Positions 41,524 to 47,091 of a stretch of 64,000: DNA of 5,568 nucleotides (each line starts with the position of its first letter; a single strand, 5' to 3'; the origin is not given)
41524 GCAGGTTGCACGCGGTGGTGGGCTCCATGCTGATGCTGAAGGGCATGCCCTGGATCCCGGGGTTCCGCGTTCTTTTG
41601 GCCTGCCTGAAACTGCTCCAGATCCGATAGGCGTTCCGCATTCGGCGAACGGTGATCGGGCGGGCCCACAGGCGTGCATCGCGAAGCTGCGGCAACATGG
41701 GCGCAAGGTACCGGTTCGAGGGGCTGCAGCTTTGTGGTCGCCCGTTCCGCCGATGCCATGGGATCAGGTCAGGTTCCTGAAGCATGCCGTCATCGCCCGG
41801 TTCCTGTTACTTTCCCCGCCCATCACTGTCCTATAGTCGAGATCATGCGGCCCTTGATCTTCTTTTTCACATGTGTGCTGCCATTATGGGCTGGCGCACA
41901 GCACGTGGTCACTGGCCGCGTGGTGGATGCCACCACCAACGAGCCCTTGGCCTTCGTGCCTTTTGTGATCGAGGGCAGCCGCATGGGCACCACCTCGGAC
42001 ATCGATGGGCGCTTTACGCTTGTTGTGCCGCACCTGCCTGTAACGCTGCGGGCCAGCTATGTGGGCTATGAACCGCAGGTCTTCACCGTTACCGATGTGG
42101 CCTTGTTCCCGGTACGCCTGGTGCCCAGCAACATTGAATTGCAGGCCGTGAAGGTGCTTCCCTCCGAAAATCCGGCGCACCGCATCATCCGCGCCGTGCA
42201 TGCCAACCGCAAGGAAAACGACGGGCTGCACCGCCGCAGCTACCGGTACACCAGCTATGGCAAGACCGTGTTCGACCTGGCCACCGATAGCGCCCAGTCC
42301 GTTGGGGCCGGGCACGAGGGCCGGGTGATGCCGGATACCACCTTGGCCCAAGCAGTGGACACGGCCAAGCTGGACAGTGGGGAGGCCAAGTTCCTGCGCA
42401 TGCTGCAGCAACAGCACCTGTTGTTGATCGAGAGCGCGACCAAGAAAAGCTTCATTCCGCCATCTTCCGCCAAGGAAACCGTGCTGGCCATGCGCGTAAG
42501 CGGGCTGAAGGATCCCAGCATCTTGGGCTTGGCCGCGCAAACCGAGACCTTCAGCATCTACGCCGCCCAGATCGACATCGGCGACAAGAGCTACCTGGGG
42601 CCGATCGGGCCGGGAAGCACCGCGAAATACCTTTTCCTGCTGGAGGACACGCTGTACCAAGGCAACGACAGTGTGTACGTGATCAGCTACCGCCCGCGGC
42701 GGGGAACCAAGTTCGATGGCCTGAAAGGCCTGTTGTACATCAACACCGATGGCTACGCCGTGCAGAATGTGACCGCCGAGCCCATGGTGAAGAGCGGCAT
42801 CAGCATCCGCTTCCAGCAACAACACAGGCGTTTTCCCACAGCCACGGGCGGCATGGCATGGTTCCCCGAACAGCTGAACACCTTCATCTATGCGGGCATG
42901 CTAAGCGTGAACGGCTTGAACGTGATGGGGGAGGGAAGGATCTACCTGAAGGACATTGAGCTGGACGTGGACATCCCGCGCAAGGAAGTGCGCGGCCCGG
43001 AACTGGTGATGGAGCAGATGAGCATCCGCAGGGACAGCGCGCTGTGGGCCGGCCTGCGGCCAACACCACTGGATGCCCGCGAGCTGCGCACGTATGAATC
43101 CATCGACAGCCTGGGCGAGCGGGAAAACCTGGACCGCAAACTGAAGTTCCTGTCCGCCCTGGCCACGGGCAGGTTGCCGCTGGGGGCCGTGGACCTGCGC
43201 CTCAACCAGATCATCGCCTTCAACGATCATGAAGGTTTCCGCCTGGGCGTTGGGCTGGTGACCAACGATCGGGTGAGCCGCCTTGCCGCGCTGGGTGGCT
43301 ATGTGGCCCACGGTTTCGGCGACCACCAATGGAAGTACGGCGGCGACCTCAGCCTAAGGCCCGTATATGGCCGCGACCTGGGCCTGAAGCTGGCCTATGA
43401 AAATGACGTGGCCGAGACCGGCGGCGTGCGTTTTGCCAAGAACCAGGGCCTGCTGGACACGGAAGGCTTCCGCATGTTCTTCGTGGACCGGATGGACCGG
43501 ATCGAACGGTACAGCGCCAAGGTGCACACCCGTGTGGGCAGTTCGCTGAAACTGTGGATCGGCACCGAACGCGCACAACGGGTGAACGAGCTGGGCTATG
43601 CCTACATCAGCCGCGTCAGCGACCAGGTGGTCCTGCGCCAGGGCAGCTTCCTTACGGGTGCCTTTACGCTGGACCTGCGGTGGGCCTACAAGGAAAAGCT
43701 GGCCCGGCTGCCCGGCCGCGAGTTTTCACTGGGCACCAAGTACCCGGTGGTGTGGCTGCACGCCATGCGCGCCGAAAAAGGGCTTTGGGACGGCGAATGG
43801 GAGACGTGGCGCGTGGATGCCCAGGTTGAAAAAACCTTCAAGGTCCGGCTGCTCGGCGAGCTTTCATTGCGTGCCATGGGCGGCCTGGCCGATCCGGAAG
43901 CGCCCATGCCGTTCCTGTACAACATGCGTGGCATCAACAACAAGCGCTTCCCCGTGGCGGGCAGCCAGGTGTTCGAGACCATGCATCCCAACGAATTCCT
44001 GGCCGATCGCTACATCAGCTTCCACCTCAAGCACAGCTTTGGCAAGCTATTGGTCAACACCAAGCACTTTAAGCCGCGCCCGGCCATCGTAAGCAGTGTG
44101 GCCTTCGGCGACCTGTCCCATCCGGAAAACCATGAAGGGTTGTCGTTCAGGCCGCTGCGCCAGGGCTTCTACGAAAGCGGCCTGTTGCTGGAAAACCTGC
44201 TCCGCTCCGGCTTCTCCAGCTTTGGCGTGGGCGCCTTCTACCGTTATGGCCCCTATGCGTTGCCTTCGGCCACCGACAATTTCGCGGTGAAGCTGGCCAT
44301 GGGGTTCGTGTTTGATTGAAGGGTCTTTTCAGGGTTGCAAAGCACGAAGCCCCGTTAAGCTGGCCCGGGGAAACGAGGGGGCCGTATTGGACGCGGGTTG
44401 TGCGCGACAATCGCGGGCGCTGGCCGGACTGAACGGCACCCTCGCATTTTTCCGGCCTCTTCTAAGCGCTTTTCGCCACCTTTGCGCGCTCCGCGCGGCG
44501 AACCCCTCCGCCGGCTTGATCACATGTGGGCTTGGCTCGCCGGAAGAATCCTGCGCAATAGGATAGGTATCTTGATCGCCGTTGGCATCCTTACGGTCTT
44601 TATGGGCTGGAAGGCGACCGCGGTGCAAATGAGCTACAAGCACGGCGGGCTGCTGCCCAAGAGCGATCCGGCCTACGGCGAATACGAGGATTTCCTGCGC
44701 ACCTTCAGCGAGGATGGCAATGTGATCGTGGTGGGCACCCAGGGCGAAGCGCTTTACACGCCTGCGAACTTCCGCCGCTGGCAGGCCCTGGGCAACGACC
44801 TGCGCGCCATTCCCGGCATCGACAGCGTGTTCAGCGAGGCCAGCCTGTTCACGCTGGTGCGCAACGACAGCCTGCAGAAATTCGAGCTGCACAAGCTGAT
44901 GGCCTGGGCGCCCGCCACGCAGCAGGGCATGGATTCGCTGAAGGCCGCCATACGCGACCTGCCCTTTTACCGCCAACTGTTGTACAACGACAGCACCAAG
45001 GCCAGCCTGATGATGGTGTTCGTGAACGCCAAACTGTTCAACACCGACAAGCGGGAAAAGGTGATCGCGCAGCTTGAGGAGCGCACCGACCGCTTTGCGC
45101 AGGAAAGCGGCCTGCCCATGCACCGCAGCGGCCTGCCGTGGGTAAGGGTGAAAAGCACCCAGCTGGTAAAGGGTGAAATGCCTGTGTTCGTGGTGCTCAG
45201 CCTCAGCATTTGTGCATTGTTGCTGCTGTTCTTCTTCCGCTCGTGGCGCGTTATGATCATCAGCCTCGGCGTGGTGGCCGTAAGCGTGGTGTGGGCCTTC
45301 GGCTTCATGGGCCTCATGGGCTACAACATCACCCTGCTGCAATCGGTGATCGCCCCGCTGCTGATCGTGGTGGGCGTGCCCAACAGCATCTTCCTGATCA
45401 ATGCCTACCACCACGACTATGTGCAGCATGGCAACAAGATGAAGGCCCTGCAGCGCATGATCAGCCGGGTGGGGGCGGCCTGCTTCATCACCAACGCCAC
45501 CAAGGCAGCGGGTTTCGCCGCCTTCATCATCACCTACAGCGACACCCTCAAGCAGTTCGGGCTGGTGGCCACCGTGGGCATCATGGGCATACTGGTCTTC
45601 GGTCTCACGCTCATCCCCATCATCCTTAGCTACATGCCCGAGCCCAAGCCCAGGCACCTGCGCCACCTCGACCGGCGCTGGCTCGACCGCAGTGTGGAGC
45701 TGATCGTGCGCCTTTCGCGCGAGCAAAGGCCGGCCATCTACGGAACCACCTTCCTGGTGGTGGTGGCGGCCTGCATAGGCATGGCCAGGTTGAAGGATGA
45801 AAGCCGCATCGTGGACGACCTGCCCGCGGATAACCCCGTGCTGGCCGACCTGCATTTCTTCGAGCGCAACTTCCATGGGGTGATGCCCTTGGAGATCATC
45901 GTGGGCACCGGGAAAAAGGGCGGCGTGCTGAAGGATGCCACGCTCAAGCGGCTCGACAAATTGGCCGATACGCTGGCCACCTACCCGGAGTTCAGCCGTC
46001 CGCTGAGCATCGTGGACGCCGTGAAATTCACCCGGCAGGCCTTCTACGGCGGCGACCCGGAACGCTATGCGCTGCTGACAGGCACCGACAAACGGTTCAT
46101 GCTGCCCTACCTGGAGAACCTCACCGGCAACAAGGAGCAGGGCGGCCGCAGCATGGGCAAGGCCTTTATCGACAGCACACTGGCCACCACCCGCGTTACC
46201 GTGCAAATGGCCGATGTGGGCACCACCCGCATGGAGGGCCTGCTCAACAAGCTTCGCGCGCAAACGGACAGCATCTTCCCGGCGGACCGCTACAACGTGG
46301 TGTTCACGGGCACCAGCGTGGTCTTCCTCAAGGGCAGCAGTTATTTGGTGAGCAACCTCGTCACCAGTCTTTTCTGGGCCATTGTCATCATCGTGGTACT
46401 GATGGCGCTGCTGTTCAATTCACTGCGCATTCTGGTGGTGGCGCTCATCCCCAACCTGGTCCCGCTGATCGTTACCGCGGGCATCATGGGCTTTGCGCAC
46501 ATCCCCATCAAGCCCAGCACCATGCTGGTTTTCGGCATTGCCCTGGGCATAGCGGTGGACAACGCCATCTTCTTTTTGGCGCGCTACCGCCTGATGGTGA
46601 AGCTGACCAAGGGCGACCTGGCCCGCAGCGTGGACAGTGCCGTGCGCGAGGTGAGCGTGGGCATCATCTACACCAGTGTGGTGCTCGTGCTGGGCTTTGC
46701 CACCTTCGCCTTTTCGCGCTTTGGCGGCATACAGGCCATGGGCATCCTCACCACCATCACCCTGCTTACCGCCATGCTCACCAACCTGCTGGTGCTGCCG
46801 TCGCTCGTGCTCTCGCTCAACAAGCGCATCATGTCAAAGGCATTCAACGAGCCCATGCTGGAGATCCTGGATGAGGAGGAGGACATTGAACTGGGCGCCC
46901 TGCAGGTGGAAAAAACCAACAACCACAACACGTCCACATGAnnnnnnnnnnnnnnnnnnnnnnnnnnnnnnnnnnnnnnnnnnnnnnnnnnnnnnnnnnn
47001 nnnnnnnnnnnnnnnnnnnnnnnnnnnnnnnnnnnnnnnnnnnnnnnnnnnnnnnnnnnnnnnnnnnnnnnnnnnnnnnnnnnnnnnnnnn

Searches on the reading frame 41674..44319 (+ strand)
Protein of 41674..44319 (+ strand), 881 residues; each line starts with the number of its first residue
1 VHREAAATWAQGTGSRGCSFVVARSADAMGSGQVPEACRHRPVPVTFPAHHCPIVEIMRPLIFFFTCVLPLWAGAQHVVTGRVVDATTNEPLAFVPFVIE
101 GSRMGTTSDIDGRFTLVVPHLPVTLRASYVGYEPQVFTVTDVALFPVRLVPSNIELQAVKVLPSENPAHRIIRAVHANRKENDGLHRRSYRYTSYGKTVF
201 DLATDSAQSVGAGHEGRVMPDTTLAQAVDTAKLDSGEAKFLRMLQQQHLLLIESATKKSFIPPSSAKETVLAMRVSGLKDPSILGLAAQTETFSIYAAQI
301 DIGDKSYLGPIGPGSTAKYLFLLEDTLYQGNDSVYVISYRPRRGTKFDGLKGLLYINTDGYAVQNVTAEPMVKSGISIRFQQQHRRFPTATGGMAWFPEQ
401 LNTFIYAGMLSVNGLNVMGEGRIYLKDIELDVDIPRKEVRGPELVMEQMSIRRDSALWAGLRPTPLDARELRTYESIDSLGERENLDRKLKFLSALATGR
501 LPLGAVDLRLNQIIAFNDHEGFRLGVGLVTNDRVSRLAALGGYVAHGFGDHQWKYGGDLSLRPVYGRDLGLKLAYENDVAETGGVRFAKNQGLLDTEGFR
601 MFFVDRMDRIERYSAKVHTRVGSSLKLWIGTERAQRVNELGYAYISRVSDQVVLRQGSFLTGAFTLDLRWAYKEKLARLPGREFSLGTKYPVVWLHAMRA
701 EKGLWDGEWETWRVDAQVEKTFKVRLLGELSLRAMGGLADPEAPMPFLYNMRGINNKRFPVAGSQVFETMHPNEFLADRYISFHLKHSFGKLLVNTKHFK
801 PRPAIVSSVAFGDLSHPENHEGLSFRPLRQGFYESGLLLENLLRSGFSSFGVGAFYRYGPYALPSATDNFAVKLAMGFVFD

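Call 33: search_protein_families(library=pfam, proteins=[window:41674-44319:+], max_evalue=0.00001)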
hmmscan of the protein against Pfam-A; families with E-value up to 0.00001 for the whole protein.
window:41674-44319:+ (881 aa): 3 families
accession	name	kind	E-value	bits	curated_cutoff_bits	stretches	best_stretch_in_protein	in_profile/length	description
PF18939.6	DUF5686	-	4.7e-33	115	39.2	1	171-795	1-635/669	Family of unknown function (DUF5686)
PF13715.12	CarbopepD_reg_2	-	9.3e-15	54.9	32.2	1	79-159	1-86/88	CarboxypepD_reg-like domain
PF13620.12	CarboxypepD_reg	-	3.5e-09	37.3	32.3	1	79-140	2-67/82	Carboxypeptidase regulatory-like domain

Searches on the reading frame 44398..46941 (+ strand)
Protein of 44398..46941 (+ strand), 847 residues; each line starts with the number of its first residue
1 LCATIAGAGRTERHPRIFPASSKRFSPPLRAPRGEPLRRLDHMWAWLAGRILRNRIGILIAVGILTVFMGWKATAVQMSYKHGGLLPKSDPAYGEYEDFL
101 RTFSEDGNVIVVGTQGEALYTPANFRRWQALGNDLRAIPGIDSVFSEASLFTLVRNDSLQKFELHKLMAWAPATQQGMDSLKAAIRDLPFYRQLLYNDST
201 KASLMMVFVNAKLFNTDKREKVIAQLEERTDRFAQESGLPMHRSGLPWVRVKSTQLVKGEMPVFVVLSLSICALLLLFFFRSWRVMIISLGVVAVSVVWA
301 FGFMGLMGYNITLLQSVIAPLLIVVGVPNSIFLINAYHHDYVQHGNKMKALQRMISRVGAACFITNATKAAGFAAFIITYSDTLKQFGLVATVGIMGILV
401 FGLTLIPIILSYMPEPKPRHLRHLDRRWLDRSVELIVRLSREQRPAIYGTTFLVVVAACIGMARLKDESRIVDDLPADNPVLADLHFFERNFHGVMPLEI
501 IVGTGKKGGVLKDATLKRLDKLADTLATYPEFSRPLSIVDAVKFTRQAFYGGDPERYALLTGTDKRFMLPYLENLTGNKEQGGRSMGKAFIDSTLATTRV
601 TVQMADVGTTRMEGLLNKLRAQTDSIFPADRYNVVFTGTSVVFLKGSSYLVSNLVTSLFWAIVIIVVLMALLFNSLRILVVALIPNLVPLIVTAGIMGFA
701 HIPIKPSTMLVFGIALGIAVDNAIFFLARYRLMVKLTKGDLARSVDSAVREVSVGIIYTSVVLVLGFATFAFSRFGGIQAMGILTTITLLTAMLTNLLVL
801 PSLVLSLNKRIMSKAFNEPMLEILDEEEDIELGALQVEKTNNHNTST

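Call 33: search_protein_families(library=pfam, proteins=[window:44398-46941:+], max_evalue=0.00001)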
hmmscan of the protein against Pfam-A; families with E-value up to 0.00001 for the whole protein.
window:44398-46941:+ (847 aa): 4 families
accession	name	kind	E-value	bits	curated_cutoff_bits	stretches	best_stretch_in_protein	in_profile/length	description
PF03176.21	MMPL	-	3.9e-35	121.8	20.5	2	166-439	52-329/333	MMPL family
PF12349.14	Sterol-sensing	-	2.7e-12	47.3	22.3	1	283-411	6-134/153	Sterol-sensing domain of SREBP cleavage-activation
PF02460.24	Patched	-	5.5e-10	39.6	23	1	285-410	30-154/156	Patched SSD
PF00873.25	ACR_tran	-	3.6e-09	35.3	28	0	651-804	330-486/1021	AcrB/AcrD/AcrF family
